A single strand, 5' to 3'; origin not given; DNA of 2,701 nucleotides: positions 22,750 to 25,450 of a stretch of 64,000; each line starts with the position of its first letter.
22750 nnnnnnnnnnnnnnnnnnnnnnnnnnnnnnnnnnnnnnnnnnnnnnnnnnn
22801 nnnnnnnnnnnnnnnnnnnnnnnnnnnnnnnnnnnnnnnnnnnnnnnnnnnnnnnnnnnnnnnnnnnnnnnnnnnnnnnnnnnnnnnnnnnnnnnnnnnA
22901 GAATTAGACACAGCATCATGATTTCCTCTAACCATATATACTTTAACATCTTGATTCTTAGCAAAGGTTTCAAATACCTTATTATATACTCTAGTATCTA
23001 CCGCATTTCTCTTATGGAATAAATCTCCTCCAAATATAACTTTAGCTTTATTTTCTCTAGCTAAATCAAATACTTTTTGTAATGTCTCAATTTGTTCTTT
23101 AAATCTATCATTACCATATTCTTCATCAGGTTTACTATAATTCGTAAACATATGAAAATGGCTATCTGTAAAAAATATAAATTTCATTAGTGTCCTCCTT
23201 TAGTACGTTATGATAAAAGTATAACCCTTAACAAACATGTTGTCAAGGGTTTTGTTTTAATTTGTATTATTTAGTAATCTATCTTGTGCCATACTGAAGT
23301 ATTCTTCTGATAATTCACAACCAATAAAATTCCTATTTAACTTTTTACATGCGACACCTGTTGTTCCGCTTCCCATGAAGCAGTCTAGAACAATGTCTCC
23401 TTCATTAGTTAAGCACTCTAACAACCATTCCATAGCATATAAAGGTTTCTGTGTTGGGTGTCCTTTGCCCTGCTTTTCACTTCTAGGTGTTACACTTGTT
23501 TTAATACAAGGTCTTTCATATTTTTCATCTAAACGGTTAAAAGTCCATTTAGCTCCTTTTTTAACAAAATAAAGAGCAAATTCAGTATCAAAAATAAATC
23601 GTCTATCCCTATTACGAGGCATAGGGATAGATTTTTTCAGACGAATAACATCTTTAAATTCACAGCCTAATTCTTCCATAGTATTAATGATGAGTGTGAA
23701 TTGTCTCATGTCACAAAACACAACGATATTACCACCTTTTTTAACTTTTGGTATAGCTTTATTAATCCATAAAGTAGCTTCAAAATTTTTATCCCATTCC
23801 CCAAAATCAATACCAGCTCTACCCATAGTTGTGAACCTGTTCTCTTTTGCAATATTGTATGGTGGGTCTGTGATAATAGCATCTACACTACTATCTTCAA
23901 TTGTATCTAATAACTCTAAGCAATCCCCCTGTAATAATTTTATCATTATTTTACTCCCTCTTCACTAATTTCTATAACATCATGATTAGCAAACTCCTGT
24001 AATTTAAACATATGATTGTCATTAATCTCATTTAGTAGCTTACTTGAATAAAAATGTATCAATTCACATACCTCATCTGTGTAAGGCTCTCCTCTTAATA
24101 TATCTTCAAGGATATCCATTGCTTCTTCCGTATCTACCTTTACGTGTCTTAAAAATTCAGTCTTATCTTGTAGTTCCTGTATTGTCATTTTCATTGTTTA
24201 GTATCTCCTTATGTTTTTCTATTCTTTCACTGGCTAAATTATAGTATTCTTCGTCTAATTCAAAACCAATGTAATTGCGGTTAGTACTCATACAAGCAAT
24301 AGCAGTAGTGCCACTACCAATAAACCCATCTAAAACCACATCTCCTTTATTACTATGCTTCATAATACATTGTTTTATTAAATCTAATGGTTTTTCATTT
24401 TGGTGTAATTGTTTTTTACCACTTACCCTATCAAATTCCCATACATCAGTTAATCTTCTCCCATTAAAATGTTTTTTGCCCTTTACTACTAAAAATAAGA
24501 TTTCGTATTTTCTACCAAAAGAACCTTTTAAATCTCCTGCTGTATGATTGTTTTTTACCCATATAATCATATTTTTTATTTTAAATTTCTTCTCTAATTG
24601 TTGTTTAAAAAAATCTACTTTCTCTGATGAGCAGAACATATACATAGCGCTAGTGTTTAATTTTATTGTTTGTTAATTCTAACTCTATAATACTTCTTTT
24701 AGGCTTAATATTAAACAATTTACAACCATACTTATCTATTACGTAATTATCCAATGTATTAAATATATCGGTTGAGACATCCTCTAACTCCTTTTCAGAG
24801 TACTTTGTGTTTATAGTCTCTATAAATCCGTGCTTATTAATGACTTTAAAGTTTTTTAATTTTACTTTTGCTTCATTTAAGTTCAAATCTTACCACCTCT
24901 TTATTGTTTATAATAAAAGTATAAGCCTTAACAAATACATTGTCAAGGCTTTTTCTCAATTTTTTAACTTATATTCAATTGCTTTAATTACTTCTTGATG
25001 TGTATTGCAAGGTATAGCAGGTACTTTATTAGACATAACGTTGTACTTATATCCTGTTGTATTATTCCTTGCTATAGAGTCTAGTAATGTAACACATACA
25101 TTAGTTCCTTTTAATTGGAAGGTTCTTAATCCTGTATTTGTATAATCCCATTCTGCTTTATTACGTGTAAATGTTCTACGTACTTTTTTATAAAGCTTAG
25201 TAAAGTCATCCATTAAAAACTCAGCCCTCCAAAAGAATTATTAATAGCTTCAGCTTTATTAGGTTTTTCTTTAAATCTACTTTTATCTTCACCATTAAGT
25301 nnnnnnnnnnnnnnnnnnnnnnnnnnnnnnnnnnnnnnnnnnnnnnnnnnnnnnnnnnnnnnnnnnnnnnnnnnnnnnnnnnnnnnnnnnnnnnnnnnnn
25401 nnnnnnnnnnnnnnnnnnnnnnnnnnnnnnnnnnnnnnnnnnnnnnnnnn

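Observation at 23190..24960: Methyltransferase cassette: intact beta-class MTase plus a paralog lacking DPPY, bracketed by two copies of a palindromic promoter element with compensatory base changes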

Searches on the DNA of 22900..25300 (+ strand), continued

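Call 63: get_annotated_region(hit=H17, flank=100)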
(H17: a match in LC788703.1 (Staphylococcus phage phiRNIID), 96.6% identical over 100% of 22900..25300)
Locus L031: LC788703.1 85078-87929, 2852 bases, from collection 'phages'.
description: Staphylococcus phage phiRNIID DNA, complete sequence.
organism: Staphylococcus phage phiRNIID (NCBI taxid 3092518)
taxonomy: Viruses; Duplodnaviria; Heunggongvirae; Uroviricota; Caudoviricetes; Herelleviridae; Twortvirinae; Silviavirus
host: -; source: sewage; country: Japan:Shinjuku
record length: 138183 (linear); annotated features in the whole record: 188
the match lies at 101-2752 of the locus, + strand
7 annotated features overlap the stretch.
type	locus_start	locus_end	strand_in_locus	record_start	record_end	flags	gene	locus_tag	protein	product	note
CDS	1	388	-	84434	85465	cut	-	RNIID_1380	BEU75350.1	SbcD-like subunit endonuclease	-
CDS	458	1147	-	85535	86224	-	-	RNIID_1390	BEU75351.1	site-specific DNA-methyltransferase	-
CDS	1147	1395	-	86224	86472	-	-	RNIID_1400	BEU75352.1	hypothetical protein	-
CDS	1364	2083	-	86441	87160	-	-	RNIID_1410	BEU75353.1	DNA methylase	-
CDS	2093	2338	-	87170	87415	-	-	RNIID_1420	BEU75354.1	hypothetical protein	-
CDS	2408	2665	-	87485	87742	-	-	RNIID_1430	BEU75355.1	hypothetical protein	-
CDS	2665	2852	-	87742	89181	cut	-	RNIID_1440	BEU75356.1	DnaB-like replicative helicase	-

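Call 64: get_annotated_region(hit=H24, flank=100)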
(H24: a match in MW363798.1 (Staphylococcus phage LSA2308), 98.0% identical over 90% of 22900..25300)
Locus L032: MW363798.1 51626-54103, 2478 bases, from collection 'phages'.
description: Staphylococcus phage LSA2308, complete genome.
organism: Staphylococcus phage LSA2308 (NCBI taxid 2797416)
taxonomy: Viruses; Duplodnaviria; Heunggongvirae; Uroviricota; Caudoviricetes; Herelleviridae; Twortvirinae; Silviavirus
host: Staphylococcus aureus ATCC 25923; source: -; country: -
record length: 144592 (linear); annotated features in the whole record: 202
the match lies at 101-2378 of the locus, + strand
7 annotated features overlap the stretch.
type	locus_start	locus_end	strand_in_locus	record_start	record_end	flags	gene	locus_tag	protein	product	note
CDS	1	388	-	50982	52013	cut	-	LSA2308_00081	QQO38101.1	putative recombination nuclease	putative phage recombination nuclease (ACLAME 352)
CDS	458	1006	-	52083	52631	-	-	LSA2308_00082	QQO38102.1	adenine-specific methyltransferase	-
CDS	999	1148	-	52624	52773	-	-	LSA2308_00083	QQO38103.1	adenine-specific methyltransferase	-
CDS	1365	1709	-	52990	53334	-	-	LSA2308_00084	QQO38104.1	type II, N4M-methylcytosine DNA methyltransferase (group beta)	-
CDS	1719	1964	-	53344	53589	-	-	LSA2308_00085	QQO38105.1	hypothetical protein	-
CDS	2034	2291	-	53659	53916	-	-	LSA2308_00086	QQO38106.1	hypothetical protein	-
CDS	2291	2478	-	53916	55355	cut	-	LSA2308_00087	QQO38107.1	DNA helicase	-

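Call 83: search_dna_similar(query=window:23208-23262:-, collection=phages, mode=distant, max_evalue=10, max_rows=60, rows=spread)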
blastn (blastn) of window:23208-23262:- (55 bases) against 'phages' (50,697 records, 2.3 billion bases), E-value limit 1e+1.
Records with a match: 62; places in all: 113; records where one place covers at least 80% of the query: 48.
Best place of each record, by identity: >=99% 40; 95-99% 8; 90-95% 2; 80-90% 12.
By first word of the organism name: Staphylococcus 47; Escherichia 7; Campylobacter 4; Silviavirus 1; Human 1; Synechococcus 1; Acinetobacter 1.
By host as written in the record: Staphylococcus aureus 22; Staphylococcus carnosus TM300 5; - 5; Staphylococcus aureus (phage propagation strain 47) 4; Escherichia coli 4; Staphylococcus aureus ATCC 25923 2; Staphylococcus aureus Newman 2; Campylobacter jejuni subsp. jejuni 2; and 16 more.
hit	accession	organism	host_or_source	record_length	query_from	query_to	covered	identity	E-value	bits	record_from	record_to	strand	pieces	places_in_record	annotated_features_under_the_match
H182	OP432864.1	Staphylococcus phage SapYZU04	Staphylococcus aureus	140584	1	55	100%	100.0%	4e-20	100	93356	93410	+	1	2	adenine-specific methyltransferase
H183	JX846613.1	Staphylococcus phage vB_SauM_Romulus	Staphylococcus aureus (phage ...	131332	1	55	100%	100.0%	4e-20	100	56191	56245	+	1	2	promoter (x2) | adenine-specific methyltransferase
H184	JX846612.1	Staphylococcus phage vB_SauM_Remus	Staphylococcus aureus (phage ...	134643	1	55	100%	100.0%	4e-20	100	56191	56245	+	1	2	promoter | adenine-specific methyltransferase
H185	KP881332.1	Staphylococcus phage Stau2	Staphylococcus aureus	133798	1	55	100%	100.0%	4e-20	100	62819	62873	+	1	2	adenine-specific methyltransferase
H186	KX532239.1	Staphylococcus phage StAP1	Staphylococcus aureus ATCC 12600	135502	1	55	100%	100.0%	4e-20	100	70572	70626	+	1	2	adenine-specific methyltransferase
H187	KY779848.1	Staphylococcus phage qdsa001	Staphylococcus aureus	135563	1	55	100%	100.0%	4e-20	100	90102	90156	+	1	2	adenine-specific methyltransferase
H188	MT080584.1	Staphylococcus phage vB_SauM_EW15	Staphylococcus carnosus TM300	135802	1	55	100%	100.0%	4e-20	100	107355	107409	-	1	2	record has no annotation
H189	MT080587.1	Staphylococcus phage vB_SauM_EW20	Staphylococcus carnosus TM300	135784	1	55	100%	100.0%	4e-20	100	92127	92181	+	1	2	record has no annotation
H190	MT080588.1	Staphylococcus phage vB_SauM_EW22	Staphylococcus carnosus TM300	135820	1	55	100%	100.0%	4e-20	100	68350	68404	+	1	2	record has no annotation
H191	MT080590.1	Staphylococcus phage vB_SauM_EW27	Staphylococcus carnosus TM300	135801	1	55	100%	100.0%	4e-20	100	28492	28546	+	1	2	record has no annotation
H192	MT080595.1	Staphylococcus phage vB_SauM_EW41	Staphylococcus carnosus TM300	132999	1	55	100%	100.0%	4e-20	100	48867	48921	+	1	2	record has no annotation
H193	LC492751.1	Staphylococcus phage KSAP7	Staphylococcus aureus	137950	1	55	100%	100.0%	4e-20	100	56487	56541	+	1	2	putative adenine-specific methyltransferase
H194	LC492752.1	Staphylococcus phage KSAP11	Staphylococcus aureus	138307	1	55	100%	100.0%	4e-20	100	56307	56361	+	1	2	putative adenine-specific methyltransferase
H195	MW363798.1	Staphylococcus phage LSA2308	Staphylococcus aureus ATCC 25923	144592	1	55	100%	100.0%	4e-20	100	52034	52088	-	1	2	adenine-specific methyltransferase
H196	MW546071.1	Staphylococcus phage PM56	-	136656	1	55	100%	100.0%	4e-20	100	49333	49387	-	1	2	adenine-specific methyltransferase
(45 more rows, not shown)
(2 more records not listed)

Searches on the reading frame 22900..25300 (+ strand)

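Call 39: search_protein_families(library=phrogs, proteins=[L001:2764-3483:-], max_evalue=0.001)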
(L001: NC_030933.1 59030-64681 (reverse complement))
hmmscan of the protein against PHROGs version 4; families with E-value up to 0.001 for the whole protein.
L001:2764-3483:- (239 aa): 13 families
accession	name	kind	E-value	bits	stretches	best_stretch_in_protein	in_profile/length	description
phrog_67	-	other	2.9e-71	242.5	1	2-234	120-356/743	DNA methyltransferase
phrog_498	-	other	4.7e-40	138.7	1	21-230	219-428/633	DNA methyltransferase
phrog_8769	-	other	4.9e-23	81.8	1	180-238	12-70/71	methyltransferase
phrog_18293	-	other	5.7e-23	82.1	1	148-231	35-117/119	methyltransferase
phrog_3008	-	other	3.7e-21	76.5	1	147-227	134-217/244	DNA methyltransferase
phrog_6025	-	other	7e-19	69.2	1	7-114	13-114/192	DNA methyltransferase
phrog_6952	-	other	6.2e-15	56.5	1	144-222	98-176/181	DNA methyltransferase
phrog_23085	-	unknown function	7.9e-14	52.5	1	135-221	15-105/138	-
phrog_23148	-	unknown function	3.4e-09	37.9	1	154-222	79-147/165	-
phrog_16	-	DNA, RNA and nucleotide metabolism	1.4e-08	34.5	1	94-223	791-911/986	DNA helicase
phrog_12862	-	unknown function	1.3e-07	32.6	1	6-114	3-93/149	-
phrog_23224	-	other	1.3e-06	29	1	4-225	66-296/305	DNA methyltransferase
phrog_24333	-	other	0.00015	22.2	1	20-137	97-228/238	DNA methyltransferase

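Call 41: search_solved_structures(query=L001:2764-3483:-, max_evalue=0.00001)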
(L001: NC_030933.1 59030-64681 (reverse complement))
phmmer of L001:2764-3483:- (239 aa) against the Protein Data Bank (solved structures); distinct sequences matched with E-value up to 0.00001: 11.
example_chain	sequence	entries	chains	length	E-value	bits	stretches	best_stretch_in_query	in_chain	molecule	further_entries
5hek_A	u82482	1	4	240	2.7e-25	92.5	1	7-222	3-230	Adenine specific DNA methyltransferase (DpnA)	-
5hfj_A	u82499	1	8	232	3.6e-25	92.1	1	7-221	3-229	Adenine specific DNA methyltransferase (DpnA)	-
9c3u_A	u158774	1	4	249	2e-21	79.8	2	141-221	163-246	Methyltransferase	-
8urk_A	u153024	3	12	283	3e-21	79.2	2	141-222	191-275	Methyltransferase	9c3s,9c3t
1g60_A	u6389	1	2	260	1.2e-18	70.7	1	135-218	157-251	Adenine-specific Methyltransferase MboIIA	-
8s9m_A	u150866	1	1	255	3.8e-15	59.3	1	6-225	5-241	DNA cytosine-N4 methyltransferase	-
8s9n_A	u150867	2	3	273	4.4e-15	59.1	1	6-225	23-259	DNA cytosine-N4 methyltransferase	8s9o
6pbd_A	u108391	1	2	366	9.2e-14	54.7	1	155-236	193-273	Modification methylase CcrMI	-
1eg2_A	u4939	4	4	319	4.5e-11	45.9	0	140-208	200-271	MODIFICATION METHYLASE RSRI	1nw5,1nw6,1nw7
1nw8_A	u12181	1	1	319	5e-11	45.8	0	140-208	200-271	MODIFICATION METHYLASE RSRI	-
2zie_A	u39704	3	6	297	3.3e-08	36.5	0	146-223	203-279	Putative modification methylase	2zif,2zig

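Call 77: search_protein_families(library=ncbifam, proteins=[L027:1364-2083:-], max_evalue=0.01)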
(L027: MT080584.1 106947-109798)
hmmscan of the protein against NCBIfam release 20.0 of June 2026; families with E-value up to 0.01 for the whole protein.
L027:1364-2083:- (239 aa): 9 families
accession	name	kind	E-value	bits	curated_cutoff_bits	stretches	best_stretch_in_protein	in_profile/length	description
NF008572.0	PRK11524.1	equivalog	1.7e-37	129.2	292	2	4-139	13-140/294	adenine-specific DNA-methyltransferase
NF010253.0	PRK13699.1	subfamily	3.2e-35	121.8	244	1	10-232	6-216/226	DNA methyltransferase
NF050803.1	DnaMtaseCcrMCaul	equivalog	4.4e-30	104.8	830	2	156-233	182-259/350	adenine-specific DNA-methyltransferase CcrM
TIGR00536.1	hemK_fam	subfamily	1e-05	24.8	115.5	0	8-104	169-264/286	HemK family protein methyltransferase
TIGR01177.1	TIGR01177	hypoth_equivalog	7.7e-05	22.1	316.55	0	19-78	241-288/330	TIGR01177 family methyltransferase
TIGR03534.1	RF_mod_PrmC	equivalog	0.00066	19.2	199.1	0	8-98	142-233/253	peptide chain release factor N(5)-glutamine methyltransferase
NF011527.0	PRK14968.1-1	equivalog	0.0027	17.4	242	0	21-86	90-153/192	putative methyltransferase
NF047732.1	tRNAMtaseTrm5bMeth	equivalog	0.0059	15.6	500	0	170-204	189-223/337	tRNA (guanine(37)-N1)-methyltransferase Trm5b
NF011529.0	PRK14968.1-3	equivalog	0.0071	15.8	162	0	175-222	32-77/198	putative methyltransferase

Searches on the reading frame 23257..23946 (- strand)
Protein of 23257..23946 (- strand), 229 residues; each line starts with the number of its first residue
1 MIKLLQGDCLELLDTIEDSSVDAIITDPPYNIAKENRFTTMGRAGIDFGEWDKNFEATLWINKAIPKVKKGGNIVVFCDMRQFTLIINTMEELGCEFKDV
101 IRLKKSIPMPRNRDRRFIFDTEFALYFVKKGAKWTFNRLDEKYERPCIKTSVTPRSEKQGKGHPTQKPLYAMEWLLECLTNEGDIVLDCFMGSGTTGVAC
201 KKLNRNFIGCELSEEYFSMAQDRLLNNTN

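Call 4: search_protein_families(library=pfam, proteins=[window:23257-23946:-], max_evalue=0.01)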
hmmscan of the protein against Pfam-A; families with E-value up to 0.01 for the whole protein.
window:23257-23946:- (229 aa): 2 families
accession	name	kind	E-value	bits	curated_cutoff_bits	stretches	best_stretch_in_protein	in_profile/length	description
PF01555.25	N6_N4_Mtase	-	7.1e-45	154.1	26.7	1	21-221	1-220/221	DNA methylase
PF02086.21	MethyltransfD12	-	0.0023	18.2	22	0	172-226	9-64/253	D12 class N6 adenine-specific DNA methyltransferase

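Call 39: search_protein_families(library=phrogs, proteins=[window:23257-23946:-], max_evalue=0.001)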
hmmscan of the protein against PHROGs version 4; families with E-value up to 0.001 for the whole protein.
window:23257-23946:- (229 aa): 14 families
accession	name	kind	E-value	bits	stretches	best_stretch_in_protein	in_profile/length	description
phrog_67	-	other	6.7e-75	254.6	1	1-228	123-347/743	DNA methyltransferase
phrog_3008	-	other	9e-38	130.9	1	104-226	100-213/244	DNA methyltransferase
phrog_498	-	other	1.5e-31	110.6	1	14-227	216-423/633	DNA methyltransferase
phrog_18293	-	other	2.3e-23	83.4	1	160-224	43-107/119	methyltransferase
phrog_8769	-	other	3.1e-16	60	1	172-224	1-53/71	methyltransferase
phrog_6025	-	other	1.1e-14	55.5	1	2-106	12-111/192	DNA methyltransferase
phrog_23148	-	unknown function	3.3e-14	54.2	1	153-225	75-147/165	-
phrog_23085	-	unknown function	5.3e-12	46.6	1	155-229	36-110/138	-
phrog_6952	-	other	2.7e-11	44.7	1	163-221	114-172/181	DNA methyltransferase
phrog_18146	-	other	1.6e-09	38.2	1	2-35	255-288/452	DNA methyltransferase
phrog_12862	-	unknown function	9.9e-09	36.2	1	2-33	3-34/149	-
phrog_12517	-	unknown function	8.7e-07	29.4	0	173-222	96-145/316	-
phrog_16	-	DNA, RNA and nucleotide metabolism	4.4e-06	26.2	1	162-220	847-905/986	DNA helicase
phrog_11619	-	other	0.00099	19.6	0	8-33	74-99/186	DNA methyltransferase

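Call 40: search_solved_structures(query=window:23257-23946:-, max_evalue=0.00001)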
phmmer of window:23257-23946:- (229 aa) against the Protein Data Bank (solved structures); distinct sequences matched with E-value up to 0.00001: 12.
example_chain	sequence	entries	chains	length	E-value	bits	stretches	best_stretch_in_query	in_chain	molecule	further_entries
5hfj_A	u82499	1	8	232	7.1e-64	218.2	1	1-224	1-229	Adenine specific DNA methyltransferase (DpnA)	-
5hek_A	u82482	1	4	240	7.5e-64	218.1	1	1-224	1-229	Adenine specific DNA methyltransferase (DpnA)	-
1g60_A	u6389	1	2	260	2e-25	92.4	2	162-221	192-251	Adenine-specific Methyltransferase MboIIA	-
9c3u_A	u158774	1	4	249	1.7e-24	89.4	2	153-224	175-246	Methyltransferase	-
8urk_A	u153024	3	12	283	2.6e-24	88.7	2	153-224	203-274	Methyltransferase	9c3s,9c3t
6pbd_A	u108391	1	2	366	4.1e-22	81.5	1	4-224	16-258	Modification methylase CcrMI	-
8s9m_A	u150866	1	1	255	8.5e-13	51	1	7-226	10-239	DNA cytosine-N4 methyltransferase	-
8s9n_A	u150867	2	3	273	1.1e-12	50.7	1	8-226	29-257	DNA cytosine-N4 methyltransferase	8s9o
1boo_A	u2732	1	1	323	7.9e-12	47.9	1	161-227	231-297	PROTEIN (N-4 CYTOSINE-SPECIFIC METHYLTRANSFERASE PVU II)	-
1nw8_A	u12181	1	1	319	4.9e-11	45.3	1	159-213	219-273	MODIFICATION METHYLASE RSRI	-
1eg2_A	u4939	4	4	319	5.7e-11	45.1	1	159-213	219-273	MODIFICATION METHYLASE RSRI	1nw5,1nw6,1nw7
2zie_A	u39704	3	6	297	2.9e-10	42.8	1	160-225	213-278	Putative modification methylase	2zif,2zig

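Call 72: search_solved_structures(query=window:23257-23946:-, max_evalue=1e-40, show_alignments=1)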
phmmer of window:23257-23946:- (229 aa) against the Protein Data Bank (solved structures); distinct sequences matched with E-value up to 1e-40: 2.
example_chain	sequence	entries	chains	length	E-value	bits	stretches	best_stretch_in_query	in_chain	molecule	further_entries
5hfj_A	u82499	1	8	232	7.1e-64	218.2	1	1-224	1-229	Adenine specific DNA methyltransferase (DpnA)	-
5hek_A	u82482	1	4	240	7.5e-64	218.1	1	1-224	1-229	Adenine specific DNA methyltransferase (DpnA)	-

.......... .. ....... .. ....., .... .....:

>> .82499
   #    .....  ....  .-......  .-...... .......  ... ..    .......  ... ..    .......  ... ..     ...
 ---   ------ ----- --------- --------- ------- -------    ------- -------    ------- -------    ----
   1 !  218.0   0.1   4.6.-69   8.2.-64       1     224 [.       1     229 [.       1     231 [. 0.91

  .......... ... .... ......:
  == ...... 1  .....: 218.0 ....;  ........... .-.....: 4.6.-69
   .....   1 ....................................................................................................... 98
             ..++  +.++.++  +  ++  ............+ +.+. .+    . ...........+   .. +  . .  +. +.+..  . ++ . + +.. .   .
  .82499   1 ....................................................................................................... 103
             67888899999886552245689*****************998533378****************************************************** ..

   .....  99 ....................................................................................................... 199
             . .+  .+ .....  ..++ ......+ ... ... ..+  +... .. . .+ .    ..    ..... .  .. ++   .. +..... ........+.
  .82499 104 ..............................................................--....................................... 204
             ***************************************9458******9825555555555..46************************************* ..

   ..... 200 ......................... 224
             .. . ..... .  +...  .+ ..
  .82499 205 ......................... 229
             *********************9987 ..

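Call 77: search_protein_families(library=ncbifam, proteins=[window:23257-23946:-], max_evalue=0.01)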
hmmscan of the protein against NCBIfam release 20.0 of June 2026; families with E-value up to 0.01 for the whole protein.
window:23257-23946:- (229 aa): 5 families
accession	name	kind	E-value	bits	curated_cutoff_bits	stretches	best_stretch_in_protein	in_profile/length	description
NF050803.1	DnaMtaseCcrMCaul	equivalog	4.3e-31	108.1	830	1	3-225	5-248/350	adenine-specific DNA-methyltransferase CcrM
NF008572.0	PRK11524.1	equivalog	9.1e-23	80.8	292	2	162-225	194-257/294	adenine-specific DNA-methyltransferase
NF010253.0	PRK13699.1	subfamily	6e-22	78.4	244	1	1-224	1-205/226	DNA methyltransferase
TIGR01177.1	TIGR01177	hypoth_equivalog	0.0018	17.7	316.55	0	18-33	246-261/330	TIGR01177 family methyltransferase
TIGR03534.1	RF_mod_PrmC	equivalog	0.0051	16.3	199.1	0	2-32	140-167/253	peptide chain release factor N(5)-glutamine methyltransferase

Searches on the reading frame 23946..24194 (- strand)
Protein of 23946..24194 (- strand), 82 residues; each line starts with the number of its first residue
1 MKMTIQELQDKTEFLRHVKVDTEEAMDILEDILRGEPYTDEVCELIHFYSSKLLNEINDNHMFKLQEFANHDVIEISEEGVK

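Call 4: search_protein_families(library=pfam, proteins=[window:23946-24194:-], max_evalue=0.01)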
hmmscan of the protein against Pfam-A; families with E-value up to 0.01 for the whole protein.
window:23946-24194:- (82 aa): 0 families

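Call 39: search_protein_families(library=phrogs, proteins=[window:23946-24194:-], max_evalue=0.001)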
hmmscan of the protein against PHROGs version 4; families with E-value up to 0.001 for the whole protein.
window:23946-24194:- (82 aa): 1 family
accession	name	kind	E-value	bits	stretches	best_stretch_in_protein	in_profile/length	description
phrog_9725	-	unknown function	8e-35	120.3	1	1-79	1-97/97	-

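Call 77: search_protein_families(library=ncbifam, proteins=[window:23946-24194:-], max_evalue=0.01)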
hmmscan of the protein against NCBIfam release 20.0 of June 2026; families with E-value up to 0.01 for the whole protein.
window:23946-24194:- (82 aa): 0 families

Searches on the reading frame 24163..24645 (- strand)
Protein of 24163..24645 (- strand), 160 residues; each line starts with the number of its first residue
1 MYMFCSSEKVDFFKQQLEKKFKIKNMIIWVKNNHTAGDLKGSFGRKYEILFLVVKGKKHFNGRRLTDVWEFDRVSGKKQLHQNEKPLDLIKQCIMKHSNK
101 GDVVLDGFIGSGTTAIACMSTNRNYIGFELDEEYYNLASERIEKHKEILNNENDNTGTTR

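Call 4: search_protein_families(library=pfam, proteins=[window:24163-24645:-], max_evalue=0.01)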
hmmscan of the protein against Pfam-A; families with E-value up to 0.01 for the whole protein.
window:24163-24645:- (160 aa): 4 families
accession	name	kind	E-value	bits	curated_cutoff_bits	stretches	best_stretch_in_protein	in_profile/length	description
PF01555.25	N6_N4_Mtase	-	7.3e-32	111.5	26.7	1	5-139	53-220/221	DNA methylase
PF02086.21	MethyltransfD12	-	0.00043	20.5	22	1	87-149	9-69/253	D12 class N6 adenine-specific DNA methyltransferase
PF18822.6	CdvA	-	0.0083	16.6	30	0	119-157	64-102/123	CdvA-like coiled-coil domain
PF02475.24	TRM5-TYW2_MTfase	-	0.009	16.4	28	0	92-143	28-81/164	TRM5/TYW2 methyltransferase domain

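Call 39: search_protein_families(library=phrogs, proteins=[window:24163-24645:-], max_evalue=0.001)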
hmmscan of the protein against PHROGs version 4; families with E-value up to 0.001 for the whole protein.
window:24163-24645:- (160 aa): 10 families
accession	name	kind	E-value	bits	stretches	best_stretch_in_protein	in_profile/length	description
phrog_67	-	other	5.9e-48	165.5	1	1-155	191-356/743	DNA methyltransferase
phrog_498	-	other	2.1e-31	110.1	1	1-152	274-429/633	DNA methyltransferase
phrog_8769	-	other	6e-26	91.1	1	101-159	12-70/71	methyltransferase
phrog_18293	-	other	1.8e-25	90.2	1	68-152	34-117/119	methyltransferase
phrog_3008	-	other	2.5e-25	90.2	1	68-148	134-217/244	DNA methyltransferase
phrog_6952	-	other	7e-17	62.9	1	65-143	98-176/181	DNA methyltransferase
phrog_23085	-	unknown function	5.2e-15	56.3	1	56-142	15-105/138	-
phrog_23148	-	unknown function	3.5e-11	44.4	1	75-143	79-147/165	-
phrog_16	-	DNA, RNA and nucleotide metabolism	1.4e-10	41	1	63-144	838-911/986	DNA helicase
phrog_23224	-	other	4e-05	24.1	1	77-146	227-296/305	DNA methyltransferase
